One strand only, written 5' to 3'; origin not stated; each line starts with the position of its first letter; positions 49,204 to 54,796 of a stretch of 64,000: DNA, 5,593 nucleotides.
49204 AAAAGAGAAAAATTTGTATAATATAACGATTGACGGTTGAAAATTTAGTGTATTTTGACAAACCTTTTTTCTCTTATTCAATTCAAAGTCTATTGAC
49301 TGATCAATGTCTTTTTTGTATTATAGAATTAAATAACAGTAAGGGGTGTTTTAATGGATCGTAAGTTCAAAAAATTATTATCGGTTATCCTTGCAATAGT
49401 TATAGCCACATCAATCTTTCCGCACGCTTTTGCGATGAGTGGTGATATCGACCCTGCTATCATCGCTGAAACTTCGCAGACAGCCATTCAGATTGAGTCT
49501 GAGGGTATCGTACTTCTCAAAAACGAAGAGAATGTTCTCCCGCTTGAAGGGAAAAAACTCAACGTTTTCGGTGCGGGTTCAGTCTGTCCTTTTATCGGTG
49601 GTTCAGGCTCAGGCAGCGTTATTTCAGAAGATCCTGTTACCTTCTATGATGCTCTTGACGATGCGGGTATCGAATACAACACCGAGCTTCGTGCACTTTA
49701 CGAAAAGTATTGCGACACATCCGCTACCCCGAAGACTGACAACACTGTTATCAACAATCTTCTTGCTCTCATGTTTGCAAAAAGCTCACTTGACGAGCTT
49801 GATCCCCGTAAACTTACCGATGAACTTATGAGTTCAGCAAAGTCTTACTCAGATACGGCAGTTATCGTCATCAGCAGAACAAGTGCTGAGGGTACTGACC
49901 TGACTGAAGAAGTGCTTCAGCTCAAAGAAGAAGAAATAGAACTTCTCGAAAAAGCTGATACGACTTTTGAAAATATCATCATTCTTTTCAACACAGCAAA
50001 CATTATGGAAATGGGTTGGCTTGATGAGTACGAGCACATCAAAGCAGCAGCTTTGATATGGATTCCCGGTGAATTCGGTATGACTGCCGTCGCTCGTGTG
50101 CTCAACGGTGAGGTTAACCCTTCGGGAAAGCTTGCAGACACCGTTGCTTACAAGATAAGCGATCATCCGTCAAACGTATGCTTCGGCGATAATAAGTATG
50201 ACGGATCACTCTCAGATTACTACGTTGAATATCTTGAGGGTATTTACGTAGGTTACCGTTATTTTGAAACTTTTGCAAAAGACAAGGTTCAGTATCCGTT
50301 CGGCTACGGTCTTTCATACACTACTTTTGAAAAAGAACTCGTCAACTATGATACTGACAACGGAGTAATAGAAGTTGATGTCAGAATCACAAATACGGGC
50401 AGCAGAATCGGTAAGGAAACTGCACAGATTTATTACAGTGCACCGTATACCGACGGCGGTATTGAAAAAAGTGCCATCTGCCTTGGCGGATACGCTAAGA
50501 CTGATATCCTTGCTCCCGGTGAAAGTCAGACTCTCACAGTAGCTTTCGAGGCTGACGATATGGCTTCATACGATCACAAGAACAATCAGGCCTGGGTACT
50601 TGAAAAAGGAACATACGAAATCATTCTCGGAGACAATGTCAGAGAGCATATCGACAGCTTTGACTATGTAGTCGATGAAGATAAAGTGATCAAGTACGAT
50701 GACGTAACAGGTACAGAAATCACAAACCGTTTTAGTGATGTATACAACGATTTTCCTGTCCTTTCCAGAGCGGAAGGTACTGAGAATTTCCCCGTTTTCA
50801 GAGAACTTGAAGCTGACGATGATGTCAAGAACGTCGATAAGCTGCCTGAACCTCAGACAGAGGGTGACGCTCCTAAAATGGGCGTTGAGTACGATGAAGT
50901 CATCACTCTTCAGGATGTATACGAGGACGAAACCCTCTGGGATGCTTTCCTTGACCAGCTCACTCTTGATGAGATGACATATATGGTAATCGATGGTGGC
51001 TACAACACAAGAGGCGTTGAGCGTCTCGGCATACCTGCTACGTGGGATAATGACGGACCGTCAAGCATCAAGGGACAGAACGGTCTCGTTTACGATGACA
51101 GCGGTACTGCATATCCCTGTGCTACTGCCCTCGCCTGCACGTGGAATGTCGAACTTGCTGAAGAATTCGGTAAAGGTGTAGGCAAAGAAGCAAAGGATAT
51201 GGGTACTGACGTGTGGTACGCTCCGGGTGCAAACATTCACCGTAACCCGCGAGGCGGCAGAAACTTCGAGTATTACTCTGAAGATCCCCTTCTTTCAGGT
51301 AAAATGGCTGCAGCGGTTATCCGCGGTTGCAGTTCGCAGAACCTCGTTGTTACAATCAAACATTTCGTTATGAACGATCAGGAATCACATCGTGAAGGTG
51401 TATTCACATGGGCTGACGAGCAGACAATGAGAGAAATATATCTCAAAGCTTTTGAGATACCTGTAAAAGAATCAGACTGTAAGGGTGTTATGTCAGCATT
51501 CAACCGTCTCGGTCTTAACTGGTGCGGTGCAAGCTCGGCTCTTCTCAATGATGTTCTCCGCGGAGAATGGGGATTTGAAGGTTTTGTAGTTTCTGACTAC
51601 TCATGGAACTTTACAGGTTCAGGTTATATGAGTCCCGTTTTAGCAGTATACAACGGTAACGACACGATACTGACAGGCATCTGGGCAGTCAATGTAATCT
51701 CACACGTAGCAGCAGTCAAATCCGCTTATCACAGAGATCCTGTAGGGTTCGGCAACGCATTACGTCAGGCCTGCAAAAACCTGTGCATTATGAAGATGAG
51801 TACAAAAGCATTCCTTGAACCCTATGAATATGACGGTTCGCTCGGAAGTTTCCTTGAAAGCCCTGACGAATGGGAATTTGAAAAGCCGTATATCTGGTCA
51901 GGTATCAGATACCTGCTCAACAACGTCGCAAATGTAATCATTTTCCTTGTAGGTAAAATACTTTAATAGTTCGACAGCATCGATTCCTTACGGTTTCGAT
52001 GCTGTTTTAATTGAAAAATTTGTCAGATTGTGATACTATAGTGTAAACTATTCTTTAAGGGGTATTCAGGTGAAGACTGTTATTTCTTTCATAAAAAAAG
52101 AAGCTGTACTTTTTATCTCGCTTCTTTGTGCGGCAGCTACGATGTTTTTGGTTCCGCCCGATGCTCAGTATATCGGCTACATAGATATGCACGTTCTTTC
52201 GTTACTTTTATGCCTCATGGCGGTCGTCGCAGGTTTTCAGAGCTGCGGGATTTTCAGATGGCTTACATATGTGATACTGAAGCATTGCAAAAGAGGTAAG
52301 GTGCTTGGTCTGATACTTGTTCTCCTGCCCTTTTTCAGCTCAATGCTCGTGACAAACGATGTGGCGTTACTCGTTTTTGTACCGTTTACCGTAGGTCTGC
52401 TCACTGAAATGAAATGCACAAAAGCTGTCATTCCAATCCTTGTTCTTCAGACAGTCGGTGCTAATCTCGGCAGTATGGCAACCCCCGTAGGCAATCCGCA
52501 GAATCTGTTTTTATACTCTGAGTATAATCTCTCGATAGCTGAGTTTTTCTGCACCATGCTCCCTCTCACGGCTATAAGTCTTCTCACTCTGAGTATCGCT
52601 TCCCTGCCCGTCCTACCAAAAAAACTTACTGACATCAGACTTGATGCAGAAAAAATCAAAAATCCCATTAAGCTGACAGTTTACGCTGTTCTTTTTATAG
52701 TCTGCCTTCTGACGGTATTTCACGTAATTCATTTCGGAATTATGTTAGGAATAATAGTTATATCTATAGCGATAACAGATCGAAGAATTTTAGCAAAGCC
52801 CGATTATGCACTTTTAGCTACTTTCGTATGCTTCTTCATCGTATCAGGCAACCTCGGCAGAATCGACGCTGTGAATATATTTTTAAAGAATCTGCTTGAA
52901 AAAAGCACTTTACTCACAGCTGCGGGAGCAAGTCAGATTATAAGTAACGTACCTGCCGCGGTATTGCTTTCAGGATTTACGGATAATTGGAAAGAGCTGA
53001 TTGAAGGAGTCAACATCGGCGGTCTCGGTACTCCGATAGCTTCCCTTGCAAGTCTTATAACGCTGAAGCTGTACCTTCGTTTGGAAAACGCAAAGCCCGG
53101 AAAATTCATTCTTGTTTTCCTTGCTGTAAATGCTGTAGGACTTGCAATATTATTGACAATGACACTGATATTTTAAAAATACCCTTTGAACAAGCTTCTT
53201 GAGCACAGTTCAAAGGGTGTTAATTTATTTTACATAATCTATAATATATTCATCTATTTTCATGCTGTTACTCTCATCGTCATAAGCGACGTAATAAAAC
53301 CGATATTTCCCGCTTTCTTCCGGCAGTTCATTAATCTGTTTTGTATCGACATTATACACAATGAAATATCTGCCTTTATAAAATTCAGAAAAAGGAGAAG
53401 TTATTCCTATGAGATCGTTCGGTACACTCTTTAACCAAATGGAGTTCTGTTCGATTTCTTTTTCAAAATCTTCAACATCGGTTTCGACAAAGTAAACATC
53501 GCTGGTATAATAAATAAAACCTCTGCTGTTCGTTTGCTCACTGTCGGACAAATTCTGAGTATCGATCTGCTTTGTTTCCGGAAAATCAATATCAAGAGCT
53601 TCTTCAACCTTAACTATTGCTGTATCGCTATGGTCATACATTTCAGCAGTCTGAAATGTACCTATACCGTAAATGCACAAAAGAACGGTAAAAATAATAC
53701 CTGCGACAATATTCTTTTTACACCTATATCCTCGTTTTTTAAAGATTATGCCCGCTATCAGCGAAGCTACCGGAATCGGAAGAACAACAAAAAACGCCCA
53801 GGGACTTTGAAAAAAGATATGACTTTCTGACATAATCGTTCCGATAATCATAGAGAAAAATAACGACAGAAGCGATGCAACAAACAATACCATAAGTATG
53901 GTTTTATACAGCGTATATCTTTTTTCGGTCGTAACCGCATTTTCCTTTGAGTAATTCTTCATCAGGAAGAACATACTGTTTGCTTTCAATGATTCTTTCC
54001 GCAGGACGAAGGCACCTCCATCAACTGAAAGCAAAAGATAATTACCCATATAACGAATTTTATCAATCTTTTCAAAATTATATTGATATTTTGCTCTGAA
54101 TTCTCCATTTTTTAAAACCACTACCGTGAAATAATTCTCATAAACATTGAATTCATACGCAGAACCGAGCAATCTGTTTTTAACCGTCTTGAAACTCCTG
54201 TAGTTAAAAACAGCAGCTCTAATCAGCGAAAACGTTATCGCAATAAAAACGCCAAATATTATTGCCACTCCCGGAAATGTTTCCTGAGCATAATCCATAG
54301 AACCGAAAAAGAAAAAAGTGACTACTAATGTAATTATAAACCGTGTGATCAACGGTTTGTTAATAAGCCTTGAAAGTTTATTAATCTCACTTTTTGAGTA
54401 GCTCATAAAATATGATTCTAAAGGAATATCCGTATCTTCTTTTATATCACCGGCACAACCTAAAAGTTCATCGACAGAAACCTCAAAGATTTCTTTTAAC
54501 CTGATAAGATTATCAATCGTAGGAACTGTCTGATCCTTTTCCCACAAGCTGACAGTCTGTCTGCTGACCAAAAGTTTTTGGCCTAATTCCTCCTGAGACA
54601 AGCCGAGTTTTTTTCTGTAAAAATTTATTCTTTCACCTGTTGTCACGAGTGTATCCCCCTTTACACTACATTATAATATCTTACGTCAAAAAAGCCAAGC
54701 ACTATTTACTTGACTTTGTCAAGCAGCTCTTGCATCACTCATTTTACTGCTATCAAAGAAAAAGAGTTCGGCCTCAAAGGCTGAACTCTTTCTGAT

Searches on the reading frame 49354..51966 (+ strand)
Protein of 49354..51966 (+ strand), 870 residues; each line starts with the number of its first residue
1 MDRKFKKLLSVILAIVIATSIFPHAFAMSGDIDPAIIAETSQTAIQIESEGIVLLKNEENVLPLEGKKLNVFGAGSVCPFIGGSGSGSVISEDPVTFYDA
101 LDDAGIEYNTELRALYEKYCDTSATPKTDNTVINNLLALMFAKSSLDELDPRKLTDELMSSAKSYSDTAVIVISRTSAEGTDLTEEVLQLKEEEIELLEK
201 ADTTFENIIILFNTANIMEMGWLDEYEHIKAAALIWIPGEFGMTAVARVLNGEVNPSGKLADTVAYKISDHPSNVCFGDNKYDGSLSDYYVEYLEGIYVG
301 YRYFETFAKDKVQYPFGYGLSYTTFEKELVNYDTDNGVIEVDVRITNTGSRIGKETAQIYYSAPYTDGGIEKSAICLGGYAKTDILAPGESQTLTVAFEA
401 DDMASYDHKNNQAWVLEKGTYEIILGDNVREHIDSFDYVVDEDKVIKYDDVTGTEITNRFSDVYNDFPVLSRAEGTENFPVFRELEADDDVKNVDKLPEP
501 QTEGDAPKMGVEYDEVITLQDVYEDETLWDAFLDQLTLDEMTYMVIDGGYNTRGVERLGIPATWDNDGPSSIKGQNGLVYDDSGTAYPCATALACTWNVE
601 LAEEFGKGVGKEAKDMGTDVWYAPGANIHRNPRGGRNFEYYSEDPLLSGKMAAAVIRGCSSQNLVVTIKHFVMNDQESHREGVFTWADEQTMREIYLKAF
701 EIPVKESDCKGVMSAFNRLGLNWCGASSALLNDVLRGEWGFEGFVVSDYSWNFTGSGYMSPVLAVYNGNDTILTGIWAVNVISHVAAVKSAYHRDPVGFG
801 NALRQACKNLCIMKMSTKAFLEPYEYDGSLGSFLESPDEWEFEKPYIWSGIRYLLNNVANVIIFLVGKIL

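Call 52: search_protein_families(library=pfam, proteins=[window:49354-51966:+], max_evalue=0.00001)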
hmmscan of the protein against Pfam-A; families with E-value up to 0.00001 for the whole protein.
window:49354-51966:+ (870 aa): 3 families
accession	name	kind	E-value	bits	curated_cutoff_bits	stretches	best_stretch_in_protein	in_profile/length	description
PF00933.27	Glyco_hydro_3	-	5.3e-36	125.1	27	1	556-750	59-253/316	Glycosyl hydrolase family 3 N terminal domain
PF01915.27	Glyco_hydro_3_C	-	7.8e-33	114.6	31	1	52-322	1-200/200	Glycosyl hydrolase family 3 C-terminal domain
PF14310.12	Fn3-like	-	5.8e-13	49.2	25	1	355-428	1-70/71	Fibronectin type III-like domain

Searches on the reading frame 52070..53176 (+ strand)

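Call 52: search_protein_families(library=pfam, proteins=[window:52070-53176:+], max_evalue=0.00001)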
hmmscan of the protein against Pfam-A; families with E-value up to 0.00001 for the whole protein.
window:52070-53176:+ (368 aa): 1 family
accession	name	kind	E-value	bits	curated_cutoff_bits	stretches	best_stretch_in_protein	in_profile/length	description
PF03600.22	CitMHS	-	3.1e-29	102.6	31.9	1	16-300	14-310/336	Citrate transporter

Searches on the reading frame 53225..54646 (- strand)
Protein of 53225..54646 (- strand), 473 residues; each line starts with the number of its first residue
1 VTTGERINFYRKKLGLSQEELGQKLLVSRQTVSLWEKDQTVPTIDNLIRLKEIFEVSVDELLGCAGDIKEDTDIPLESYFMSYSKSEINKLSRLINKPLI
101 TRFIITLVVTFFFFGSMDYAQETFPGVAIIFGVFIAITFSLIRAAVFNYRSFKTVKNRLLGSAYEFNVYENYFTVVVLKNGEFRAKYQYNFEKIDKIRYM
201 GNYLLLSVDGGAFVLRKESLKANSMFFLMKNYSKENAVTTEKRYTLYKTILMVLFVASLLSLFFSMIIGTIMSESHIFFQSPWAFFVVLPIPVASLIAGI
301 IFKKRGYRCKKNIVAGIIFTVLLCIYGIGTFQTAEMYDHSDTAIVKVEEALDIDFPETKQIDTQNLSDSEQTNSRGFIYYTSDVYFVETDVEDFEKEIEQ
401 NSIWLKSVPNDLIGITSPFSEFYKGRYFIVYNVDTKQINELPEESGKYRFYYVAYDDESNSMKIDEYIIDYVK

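Call 52: search_protein_families(library=pfam, proteins=[window:53225-54646:-], max_evalue=0.00001)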
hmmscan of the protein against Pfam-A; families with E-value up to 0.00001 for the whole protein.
window:53225-54646:- (473 aa): 3 families
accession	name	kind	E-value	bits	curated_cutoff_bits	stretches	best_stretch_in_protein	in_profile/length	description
PF01381.28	HTH_3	-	2.7e-14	53.3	23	1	10-61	4-55/55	Helix-turn-helix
PF12844.13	HTH_19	-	4.7e-10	39.7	30.2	1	4-62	1-59/64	Helix-turn-helix domain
PF13560.12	HTH_31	-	3.1e-06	27.8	27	1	10-61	9-61/64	Helix-turn-helix domain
